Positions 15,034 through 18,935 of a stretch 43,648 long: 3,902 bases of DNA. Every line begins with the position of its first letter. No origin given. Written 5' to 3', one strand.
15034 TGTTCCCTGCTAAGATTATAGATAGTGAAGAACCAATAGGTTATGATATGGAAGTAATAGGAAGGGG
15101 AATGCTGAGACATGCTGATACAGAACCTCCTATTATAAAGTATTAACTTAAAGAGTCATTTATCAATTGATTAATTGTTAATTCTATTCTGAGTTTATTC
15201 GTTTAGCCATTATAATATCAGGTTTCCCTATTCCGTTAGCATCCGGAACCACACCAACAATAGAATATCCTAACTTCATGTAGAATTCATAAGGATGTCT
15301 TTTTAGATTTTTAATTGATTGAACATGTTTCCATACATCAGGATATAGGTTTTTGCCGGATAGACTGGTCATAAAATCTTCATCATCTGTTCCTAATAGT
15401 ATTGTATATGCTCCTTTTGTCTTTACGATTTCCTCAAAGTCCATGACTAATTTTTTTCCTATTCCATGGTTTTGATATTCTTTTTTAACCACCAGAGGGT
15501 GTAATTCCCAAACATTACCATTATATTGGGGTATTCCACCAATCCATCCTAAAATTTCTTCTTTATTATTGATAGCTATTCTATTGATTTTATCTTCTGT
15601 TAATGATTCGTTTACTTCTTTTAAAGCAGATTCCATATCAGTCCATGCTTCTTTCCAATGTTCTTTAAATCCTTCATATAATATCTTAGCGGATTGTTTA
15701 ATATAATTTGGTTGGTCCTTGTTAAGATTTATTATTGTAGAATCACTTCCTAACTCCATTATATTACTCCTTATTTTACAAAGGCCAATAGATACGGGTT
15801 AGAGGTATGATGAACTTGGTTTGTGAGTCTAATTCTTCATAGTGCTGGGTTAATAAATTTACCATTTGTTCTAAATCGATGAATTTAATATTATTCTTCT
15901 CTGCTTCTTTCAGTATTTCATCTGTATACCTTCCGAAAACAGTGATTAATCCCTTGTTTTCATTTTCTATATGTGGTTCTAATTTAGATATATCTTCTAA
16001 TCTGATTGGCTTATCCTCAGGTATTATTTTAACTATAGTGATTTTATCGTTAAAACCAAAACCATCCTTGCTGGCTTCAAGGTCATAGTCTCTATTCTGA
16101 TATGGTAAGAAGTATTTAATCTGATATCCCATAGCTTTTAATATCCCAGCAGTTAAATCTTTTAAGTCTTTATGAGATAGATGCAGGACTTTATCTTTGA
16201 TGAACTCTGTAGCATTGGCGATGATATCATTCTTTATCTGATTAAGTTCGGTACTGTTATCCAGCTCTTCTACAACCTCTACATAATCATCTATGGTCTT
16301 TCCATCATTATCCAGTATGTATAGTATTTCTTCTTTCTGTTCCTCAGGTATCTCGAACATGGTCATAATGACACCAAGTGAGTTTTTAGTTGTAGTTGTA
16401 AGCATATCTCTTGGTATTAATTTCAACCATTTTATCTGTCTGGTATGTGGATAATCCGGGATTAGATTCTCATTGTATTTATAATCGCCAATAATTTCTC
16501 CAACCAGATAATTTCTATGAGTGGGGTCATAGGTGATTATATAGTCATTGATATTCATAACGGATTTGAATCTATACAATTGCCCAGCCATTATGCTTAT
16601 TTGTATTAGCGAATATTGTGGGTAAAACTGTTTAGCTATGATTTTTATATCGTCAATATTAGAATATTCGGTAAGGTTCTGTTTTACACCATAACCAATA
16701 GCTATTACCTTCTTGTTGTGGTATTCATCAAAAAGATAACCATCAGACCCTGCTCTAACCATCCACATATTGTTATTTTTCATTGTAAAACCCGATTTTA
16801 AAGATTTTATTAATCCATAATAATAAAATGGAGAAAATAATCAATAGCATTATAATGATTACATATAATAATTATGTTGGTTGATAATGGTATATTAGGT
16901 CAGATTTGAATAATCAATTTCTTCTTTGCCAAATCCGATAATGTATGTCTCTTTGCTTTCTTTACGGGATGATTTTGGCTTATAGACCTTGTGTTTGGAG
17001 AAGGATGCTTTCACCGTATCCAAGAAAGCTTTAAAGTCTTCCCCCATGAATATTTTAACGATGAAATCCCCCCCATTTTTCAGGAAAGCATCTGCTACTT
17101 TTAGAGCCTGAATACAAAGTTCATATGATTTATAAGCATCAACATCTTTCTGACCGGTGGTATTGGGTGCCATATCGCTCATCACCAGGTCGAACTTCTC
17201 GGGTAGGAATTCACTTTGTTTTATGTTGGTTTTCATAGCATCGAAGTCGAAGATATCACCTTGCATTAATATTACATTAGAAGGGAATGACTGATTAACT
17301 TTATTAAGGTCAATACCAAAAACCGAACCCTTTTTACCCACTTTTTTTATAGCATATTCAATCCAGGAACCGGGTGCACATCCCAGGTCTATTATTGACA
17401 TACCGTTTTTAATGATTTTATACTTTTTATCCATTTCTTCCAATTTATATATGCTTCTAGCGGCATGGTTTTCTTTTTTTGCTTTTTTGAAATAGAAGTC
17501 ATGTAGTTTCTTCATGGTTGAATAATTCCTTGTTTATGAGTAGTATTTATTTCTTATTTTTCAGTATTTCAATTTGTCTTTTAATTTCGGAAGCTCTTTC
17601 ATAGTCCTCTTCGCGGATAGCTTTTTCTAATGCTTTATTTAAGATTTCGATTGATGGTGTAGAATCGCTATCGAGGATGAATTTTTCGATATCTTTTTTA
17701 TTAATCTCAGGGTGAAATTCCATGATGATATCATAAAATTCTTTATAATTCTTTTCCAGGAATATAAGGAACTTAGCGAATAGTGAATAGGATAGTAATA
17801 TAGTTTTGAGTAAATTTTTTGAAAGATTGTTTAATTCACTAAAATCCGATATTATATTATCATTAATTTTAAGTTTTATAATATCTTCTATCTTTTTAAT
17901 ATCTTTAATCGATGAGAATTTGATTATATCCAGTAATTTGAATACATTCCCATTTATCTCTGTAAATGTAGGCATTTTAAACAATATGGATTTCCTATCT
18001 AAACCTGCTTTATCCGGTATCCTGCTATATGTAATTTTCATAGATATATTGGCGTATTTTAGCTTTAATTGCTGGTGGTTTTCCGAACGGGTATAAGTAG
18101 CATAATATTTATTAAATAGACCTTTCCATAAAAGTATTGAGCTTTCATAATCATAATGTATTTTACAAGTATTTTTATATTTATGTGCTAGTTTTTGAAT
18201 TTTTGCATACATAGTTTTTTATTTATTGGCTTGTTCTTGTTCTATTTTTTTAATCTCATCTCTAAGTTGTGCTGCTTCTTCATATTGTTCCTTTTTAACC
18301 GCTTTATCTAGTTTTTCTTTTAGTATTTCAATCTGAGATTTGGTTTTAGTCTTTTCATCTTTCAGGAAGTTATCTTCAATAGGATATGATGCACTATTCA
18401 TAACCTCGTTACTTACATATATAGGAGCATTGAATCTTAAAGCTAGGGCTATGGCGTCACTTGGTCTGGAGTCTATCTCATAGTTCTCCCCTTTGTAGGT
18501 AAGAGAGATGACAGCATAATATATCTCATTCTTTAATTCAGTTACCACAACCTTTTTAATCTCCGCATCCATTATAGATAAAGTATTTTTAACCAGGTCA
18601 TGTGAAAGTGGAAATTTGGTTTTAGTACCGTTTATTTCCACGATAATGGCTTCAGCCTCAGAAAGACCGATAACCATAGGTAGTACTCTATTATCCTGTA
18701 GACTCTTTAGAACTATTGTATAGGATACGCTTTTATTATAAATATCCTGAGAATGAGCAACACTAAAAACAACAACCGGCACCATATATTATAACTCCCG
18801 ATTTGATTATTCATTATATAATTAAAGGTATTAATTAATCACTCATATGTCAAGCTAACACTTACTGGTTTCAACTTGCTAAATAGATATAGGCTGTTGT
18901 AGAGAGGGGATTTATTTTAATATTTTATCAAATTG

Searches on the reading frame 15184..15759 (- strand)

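Call 40: search_protein_families(library=pfam, proteins=[window:15184-15759:-], max_evalue=0.00001)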
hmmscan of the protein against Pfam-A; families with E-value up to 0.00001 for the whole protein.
window:15184-15759:- (191 aa): 3 families
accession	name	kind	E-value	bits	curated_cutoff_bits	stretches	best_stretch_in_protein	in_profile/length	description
PF00583.31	Acetyltransf_1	-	1.1e-12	48.7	20.7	1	28-127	5-103/116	Acetyltransferase (GNAT) family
PF13508.13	Acetyltransf_7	-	6.7e-08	33.2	27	1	64-165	10-82/84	Acetyltransferase (GNAT) domain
PF13673.13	Acetyltransf_10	-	3.4e-07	30.7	23.6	1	45-115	19-83/128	Acetyltransferase (GNAT) domain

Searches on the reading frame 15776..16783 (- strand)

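Call 40: search_protein_families(library=pfam, proteins=[window:15776-16783:-], max_evalue=0.00001)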
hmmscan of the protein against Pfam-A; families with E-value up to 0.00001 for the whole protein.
window:15776-16783:- (335 aa): 1 family
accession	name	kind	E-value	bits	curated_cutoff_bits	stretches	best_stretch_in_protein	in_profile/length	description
PF04471.18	Mrr_cat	-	6.4e-09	36.4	21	1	201-311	3-115/115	Restriction endonuclease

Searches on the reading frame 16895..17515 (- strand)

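Call 40: search_protein_families(library=pfam, proteins=[window:16895-17515:-], max_evalue=0.00001)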
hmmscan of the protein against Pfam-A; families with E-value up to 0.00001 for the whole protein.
window:16895-17515:- (206 aa): 3 families
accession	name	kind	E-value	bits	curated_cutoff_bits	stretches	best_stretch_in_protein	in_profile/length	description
PF01728.25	FtsJ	-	3.2e-54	184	24.1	1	19-197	3-181/181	FtsJ-like methyltransferase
PF13847.12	Methyltransf_31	-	9.5e-09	35.5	27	1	35-157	1-113/145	Methyltransferase domain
PF13649.12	Methyltransf_25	-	8.9e-06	26.8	27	0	41-124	1-81/97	Methyltransferase domain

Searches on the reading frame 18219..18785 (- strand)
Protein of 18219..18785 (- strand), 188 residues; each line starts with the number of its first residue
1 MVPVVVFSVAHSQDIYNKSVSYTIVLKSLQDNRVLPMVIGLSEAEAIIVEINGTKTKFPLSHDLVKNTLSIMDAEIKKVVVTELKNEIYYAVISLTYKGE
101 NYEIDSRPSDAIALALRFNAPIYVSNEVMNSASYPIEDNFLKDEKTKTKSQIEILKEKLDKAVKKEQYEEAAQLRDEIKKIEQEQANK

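Call 40: search_protein_families(library=pfam, proteins=[window:18219-18785:-], max_evalue=0.00001)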
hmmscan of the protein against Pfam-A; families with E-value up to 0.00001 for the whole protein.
window:18219-18785:- (188 aa): 2 families
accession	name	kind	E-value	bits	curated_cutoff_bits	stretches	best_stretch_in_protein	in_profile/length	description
PF02577.19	BFN_dom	-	1.7e-35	121.7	27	1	24-136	1-111/112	Bifunctional nuclease domain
PF02151.25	UVR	-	3e-08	33.6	21.5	1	150-184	2-36/36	UvrB/uvrC motif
